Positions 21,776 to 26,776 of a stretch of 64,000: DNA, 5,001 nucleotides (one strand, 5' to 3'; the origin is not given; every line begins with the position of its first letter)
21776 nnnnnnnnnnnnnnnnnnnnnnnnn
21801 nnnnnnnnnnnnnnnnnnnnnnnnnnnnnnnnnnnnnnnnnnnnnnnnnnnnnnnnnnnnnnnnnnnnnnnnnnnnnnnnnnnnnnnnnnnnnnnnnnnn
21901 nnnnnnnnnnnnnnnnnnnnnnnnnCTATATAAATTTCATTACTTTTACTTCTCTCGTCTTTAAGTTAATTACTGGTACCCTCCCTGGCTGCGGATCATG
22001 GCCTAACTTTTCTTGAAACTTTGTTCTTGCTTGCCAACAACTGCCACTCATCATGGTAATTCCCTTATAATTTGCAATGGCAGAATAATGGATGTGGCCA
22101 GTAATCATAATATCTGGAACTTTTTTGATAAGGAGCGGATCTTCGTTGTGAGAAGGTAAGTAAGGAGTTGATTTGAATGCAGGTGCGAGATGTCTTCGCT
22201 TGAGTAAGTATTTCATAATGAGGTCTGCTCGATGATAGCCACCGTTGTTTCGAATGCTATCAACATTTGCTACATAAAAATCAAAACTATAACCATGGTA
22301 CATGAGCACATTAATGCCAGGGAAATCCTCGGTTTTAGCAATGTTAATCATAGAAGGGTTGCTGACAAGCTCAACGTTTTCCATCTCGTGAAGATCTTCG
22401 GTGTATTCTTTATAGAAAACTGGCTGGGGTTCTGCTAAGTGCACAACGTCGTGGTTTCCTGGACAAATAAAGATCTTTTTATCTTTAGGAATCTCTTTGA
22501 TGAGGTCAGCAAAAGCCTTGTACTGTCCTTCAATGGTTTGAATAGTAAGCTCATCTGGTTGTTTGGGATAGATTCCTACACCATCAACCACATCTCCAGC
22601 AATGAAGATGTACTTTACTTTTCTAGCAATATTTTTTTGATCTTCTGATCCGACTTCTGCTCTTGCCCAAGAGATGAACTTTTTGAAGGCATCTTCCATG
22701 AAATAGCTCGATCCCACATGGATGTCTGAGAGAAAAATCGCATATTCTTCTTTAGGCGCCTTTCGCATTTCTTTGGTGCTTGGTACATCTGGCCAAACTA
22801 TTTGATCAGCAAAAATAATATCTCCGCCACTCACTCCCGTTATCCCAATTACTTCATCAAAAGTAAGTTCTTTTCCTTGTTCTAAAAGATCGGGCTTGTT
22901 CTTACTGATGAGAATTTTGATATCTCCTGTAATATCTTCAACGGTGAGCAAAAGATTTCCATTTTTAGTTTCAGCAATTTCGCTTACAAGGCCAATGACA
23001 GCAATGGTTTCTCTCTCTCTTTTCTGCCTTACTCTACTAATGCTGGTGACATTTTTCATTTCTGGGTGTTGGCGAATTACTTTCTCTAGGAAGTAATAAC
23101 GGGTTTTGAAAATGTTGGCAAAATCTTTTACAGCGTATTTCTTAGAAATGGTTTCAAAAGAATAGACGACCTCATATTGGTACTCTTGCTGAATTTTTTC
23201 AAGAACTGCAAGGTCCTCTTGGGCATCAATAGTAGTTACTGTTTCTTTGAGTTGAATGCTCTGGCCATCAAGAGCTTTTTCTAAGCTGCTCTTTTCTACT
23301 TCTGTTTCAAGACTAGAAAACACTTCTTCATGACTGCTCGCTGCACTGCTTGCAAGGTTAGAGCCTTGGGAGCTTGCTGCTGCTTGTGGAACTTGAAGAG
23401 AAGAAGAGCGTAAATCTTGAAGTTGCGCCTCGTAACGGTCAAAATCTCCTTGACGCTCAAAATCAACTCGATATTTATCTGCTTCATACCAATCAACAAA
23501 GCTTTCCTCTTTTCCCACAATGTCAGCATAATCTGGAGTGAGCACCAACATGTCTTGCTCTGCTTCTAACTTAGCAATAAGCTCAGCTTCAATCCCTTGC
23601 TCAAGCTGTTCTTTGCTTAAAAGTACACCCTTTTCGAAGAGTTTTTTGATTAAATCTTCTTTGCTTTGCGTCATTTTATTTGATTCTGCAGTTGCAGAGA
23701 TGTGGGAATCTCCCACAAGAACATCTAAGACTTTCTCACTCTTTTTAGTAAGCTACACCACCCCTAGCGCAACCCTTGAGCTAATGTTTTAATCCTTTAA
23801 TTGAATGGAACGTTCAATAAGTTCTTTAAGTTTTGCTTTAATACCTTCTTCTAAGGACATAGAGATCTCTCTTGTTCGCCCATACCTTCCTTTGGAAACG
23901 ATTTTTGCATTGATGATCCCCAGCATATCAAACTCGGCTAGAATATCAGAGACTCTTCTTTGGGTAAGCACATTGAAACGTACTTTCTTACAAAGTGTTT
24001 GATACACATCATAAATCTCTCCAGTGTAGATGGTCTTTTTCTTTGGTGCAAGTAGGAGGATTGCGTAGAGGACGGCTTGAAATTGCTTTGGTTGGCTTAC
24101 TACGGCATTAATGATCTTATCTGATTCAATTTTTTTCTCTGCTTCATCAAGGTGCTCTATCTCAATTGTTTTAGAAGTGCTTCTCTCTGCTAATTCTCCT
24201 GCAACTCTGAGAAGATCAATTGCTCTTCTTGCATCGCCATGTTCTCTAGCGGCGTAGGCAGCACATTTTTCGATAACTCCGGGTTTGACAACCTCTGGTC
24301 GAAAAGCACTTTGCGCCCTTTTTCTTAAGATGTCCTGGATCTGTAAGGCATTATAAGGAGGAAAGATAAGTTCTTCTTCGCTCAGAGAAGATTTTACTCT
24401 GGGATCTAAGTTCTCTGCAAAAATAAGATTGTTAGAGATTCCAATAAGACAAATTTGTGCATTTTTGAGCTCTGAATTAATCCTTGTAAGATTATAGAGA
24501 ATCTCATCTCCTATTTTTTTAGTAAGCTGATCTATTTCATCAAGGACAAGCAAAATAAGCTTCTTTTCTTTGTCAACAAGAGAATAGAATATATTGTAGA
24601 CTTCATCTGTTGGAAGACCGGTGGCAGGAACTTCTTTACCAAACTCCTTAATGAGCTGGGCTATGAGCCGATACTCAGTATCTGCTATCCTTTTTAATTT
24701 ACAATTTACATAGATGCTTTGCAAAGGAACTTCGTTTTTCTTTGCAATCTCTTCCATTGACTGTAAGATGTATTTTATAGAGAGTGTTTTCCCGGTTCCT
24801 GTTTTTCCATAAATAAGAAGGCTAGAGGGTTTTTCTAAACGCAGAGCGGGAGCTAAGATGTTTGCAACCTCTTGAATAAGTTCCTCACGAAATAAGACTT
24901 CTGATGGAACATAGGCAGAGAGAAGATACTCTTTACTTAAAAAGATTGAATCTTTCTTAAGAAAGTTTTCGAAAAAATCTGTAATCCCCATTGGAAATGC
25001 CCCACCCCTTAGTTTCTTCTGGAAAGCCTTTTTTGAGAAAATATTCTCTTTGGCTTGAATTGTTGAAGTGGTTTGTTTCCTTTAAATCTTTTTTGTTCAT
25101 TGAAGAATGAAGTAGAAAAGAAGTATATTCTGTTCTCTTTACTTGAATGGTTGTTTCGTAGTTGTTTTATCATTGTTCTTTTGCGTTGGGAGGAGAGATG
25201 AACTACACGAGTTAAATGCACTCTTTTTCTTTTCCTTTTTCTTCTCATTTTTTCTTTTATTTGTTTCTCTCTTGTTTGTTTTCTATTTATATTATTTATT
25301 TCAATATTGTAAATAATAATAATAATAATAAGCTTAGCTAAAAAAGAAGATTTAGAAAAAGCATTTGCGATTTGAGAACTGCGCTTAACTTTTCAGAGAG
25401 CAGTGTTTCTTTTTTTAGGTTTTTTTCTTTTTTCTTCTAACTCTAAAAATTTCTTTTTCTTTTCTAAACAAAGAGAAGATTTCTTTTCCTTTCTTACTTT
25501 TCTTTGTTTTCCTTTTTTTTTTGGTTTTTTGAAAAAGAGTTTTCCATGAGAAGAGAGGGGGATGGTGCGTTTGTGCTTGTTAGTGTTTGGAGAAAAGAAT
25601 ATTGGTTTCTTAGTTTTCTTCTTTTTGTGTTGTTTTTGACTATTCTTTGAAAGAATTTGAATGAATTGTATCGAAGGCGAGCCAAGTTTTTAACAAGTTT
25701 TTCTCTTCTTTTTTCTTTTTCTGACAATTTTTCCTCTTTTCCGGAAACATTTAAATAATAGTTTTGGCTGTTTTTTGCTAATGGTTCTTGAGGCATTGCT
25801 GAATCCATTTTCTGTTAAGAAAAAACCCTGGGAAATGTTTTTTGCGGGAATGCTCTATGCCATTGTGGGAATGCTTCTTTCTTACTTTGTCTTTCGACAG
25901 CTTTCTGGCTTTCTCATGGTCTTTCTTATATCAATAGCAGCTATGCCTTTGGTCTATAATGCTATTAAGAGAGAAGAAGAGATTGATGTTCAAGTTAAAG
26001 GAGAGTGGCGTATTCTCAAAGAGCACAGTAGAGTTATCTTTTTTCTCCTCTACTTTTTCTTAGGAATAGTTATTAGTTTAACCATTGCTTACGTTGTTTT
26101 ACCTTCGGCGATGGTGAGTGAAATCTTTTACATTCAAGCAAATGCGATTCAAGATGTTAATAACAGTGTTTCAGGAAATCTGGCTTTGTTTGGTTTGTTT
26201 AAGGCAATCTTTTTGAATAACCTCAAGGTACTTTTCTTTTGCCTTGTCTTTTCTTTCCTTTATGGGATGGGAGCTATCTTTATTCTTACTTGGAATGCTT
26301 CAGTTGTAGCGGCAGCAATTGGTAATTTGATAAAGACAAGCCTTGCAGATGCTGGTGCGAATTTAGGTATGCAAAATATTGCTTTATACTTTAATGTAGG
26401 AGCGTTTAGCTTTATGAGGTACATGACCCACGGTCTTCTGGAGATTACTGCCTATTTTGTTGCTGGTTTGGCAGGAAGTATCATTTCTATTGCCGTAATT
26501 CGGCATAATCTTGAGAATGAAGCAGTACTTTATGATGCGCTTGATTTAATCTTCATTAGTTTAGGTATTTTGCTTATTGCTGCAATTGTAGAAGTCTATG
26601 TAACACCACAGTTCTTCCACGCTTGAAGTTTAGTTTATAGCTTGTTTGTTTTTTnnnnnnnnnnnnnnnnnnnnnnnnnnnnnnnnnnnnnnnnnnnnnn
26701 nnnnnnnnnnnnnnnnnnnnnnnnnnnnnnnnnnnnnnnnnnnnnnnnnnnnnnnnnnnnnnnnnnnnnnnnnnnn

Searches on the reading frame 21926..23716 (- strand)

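Call 63: search_protein_families(library=pfam, proteins=[window:21926-23716:-], max_evalue=0.001)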
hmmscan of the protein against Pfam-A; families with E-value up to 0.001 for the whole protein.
window:21926-23716:- (596 aa): 2 families
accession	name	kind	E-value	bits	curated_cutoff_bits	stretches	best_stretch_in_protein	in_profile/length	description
PF00149.33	Metallophos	-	1.4e-11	45.6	21.5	1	327-544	4-190/191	Calcineurin-like phosphoesterase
PF04042.21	DNA_pol_E_B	-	5.1e-11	42.8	29.1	1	345-541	20-203/210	DNA polymerase alpha/epsilon subunit B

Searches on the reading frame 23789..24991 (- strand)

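Call 63: search_protein_families(library=pfam, proteins=[window:23789-24991:-], max_evalue=0.001)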
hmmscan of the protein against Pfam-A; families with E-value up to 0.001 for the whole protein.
window:23789-24991:- (400 aa): 10 families
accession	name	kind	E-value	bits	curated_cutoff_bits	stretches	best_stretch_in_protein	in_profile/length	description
PF09079.17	Cdc6_C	-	3.5e-26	91.4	25.1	1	297-382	3-90/96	CDC6, C terminal winged helix domain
PF22703.2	Cdc6_lid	-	7.2e-25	87.1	27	1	219-285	1-67/68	Cdc6 AAA+ ATPase-type lid domain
PF13401.12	AAA_22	-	3.9e-12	47.1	27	1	55-185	5-123/130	AAA domain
PF00004.35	AAA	-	3.5e-07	31.2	21.2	1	58-201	1-120/131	ATPase family associated with various cellular activities (AAA)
PF22606.2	Cdc6-ORC-like_ATPase_lid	-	5.5e-07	29.8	27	1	213-269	1-57/60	Cdc6/ORC-like, ATPase lid domain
PF13191.12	AAA_16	-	7.9e-07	30.1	32.6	1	32-157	2-145/167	AAA ATPase domain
PF05621.17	TniB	-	5.6e-06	26.4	22.4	1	50-187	30-164/189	Bacterial TniB protein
PF01637.24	ATPase_2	-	7.9e-06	26.3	33.2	1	49-183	14-151/225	ATPase domain predominantly from Archaea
PF00270.35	DEAD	-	8.7e-05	22.8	26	0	54-181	13-154/167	DEAD/DEAH box helicase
PF25201.1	nSTAND6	-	0.00091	19.7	27.7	0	49-120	12-77/148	Novel STAND NTPase 6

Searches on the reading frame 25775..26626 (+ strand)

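Call 63: search_protein_families(library=pfam, proteins=[window:25775-26626:+], max_evalue=0.001)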
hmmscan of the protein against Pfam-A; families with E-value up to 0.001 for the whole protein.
window:25775-26626:+ (283 aa): 1 family
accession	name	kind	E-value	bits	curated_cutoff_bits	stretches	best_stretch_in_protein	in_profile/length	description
PF01944.22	SpoIIM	-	3.1e-15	56.9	26.9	1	89-278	4-163/163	Stage II sporulation protein M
